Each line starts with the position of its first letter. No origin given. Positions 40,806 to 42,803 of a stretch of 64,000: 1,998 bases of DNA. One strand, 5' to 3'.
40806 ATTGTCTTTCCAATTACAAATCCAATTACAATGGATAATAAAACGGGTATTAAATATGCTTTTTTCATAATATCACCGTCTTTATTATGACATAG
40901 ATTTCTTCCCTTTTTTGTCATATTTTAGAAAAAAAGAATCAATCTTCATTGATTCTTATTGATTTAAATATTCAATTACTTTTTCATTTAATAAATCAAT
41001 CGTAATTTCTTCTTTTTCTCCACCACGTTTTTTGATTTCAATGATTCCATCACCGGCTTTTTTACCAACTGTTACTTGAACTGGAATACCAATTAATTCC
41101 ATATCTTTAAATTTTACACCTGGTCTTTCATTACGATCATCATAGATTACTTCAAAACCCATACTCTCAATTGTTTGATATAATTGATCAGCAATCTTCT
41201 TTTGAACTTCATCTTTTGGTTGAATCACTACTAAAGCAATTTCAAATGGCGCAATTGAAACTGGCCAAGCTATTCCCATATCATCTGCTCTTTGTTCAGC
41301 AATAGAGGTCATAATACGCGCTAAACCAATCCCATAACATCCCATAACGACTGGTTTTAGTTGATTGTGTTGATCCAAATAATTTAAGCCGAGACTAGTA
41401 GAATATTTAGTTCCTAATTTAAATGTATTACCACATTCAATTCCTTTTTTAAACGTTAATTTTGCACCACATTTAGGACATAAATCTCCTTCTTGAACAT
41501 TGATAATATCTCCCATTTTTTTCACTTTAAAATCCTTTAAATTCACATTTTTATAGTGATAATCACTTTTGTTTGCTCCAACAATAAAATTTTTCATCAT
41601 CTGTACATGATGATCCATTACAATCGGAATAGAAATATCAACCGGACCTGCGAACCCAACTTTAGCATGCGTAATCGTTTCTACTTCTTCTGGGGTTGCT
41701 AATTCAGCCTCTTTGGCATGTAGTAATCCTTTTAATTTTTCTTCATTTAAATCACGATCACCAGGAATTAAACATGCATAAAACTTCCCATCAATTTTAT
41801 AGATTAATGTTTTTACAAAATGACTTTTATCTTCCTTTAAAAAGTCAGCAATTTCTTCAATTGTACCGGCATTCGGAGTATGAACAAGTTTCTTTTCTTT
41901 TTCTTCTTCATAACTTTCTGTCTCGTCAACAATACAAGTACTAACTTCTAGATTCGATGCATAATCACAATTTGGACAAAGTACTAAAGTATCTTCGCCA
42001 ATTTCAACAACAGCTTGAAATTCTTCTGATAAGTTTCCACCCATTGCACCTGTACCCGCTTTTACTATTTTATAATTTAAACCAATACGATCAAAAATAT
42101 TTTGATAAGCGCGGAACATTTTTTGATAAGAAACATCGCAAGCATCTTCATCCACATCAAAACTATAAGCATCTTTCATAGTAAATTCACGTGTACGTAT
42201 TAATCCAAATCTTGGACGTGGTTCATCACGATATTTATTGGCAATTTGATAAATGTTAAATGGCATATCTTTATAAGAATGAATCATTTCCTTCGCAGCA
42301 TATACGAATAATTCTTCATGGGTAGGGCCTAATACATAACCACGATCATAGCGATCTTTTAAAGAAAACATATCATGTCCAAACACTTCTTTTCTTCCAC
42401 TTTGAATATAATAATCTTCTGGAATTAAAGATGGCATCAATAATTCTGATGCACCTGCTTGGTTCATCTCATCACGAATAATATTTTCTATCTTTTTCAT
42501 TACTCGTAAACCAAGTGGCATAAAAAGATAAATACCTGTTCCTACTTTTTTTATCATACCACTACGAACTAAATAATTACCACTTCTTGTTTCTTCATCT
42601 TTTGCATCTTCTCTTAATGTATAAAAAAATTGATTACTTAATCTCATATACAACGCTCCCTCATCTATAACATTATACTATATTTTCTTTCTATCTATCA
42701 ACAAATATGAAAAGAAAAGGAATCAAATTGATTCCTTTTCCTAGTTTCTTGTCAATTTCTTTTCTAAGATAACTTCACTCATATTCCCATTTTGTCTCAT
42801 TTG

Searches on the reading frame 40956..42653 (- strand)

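Call 50: search_protein_families(library=pfam, proteins=[window:40956-42653:-], max_evalue=1e-8)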
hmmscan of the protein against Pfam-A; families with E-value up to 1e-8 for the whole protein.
window:40956-42653:- (565 aa): 3 families
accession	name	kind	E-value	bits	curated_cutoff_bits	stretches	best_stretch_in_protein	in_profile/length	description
PF00587.30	tRNA-synt_2b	-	3.5e-32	112.3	29.3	1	96-454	1-178/179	tRNA synthetase class II core domain (G, H, P, S and T)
PF04073.20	tRNA_edit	-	1.2e-25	90.4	25.5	1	259-372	1-118/123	Aminoacyl-tRNA editing domain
PF03129.25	HGTP_anticodon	-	2.6e-16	60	21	1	473-560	3-92/94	Anticodon binding domain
